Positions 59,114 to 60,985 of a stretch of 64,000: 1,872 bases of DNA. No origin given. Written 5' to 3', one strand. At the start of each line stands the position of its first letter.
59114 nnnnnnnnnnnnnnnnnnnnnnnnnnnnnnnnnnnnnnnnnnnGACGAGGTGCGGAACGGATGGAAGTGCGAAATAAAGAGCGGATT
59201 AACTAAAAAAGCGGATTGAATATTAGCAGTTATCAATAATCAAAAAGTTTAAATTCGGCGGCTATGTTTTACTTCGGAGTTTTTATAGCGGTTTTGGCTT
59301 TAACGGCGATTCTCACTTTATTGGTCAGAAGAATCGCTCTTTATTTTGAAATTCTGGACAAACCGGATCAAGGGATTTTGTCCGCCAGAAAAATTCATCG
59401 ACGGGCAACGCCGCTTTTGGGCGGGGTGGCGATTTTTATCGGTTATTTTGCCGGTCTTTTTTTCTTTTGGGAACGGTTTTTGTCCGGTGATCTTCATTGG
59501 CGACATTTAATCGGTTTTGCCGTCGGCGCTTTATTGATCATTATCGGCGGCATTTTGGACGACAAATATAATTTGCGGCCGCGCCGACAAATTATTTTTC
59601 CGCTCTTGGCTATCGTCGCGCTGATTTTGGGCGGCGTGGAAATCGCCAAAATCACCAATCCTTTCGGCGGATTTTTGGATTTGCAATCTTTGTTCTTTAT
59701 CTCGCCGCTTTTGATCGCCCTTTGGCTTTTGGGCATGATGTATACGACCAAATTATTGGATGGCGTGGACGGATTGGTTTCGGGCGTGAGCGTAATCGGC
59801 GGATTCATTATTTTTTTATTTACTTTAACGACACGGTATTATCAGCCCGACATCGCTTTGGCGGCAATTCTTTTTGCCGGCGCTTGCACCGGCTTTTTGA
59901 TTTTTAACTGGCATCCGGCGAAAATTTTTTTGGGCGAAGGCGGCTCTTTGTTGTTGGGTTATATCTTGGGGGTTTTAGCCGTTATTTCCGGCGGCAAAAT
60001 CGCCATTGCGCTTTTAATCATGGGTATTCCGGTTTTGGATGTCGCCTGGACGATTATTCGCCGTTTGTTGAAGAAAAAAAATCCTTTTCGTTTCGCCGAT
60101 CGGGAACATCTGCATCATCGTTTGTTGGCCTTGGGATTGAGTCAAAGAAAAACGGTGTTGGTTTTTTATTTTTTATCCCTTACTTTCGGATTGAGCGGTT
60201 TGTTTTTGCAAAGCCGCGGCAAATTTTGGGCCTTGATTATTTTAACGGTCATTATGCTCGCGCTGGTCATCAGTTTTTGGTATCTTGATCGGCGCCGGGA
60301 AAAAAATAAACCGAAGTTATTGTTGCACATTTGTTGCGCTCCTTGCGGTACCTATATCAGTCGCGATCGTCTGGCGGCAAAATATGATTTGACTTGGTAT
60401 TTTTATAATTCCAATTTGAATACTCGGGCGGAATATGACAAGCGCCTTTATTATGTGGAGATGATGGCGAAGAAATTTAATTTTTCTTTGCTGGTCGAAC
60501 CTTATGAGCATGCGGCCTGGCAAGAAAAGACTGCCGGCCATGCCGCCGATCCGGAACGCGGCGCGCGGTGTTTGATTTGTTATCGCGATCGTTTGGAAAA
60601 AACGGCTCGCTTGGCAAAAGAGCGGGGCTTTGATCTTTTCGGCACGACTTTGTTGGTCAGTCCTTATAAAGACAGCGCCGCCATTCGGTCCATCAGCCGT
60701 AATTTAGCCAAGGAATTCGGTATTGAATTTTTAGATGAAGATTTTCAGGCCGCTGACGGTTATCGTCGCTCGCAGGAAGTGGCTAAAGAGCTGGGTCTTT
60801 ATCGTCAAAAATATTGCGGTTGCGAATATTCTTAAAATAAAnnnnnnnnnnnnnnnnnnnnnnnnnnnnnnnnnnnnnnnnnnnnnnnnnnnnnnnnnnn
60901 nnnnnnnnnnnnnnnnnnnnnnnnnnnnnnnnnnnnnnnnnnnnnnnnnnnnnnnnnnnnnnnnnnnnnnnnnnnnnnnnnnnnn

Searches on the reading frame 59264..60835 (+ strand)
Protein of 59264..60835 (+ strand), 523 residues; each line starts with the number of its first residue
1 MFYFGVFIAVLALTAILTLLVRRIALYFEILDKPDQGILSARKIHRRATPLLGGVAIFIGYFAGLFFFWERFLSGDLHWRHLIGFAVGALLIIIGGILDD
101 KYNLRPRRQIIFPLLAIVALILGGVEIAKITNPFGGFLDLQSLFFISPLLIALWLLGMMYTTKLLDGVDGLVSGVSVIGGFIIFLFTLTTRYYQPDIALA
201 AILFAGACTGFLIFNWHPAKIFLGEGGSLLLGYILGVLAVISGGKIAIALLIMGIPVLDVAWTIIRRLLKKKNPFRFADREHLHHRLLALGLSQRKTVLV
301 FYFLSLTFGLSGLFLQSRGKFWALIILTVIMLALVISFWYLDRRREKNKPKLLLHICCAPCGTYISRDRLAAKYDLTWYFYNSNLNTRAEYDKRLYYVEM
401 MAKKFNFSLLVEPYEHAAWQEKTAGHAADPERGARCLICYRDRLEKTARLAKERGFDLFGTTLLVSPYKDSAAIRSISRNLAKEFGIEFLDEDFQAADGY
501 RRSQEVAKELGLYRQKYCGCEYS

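Call 47: search_protein_families(library=ncbifam, proteins=[window:59264-60835:+], max_evalue=0.001)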
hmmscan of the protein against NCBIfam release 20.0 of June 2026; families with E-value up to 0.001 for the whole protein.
window:59264-60835:+ (523 aa): 3 families
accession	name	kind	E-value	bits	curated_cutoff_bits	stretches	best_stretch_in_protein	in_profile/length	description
TIGR02380.1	ECA_wecA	exception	4.5e-34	118.1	326.05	1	8-341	5-333/346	UDP-N-acetylglucosamine--undecaprenyl-phosphate N-acetylglucosaminephosphotransferase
NF053644.1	MraY_archaea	equivalog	4.3e-25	88.8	450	1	101-310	145-337/340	pseudomurein biosynthesis MraY family phospho-N-acetylmuramoyl-pentapeptide-transferase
TIGR00445.1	mraY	equivalog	8.1e-20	71.5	192.05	1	108-313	100-315/321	phospho-N-acetylmuramoyl-pentapeptide-transferase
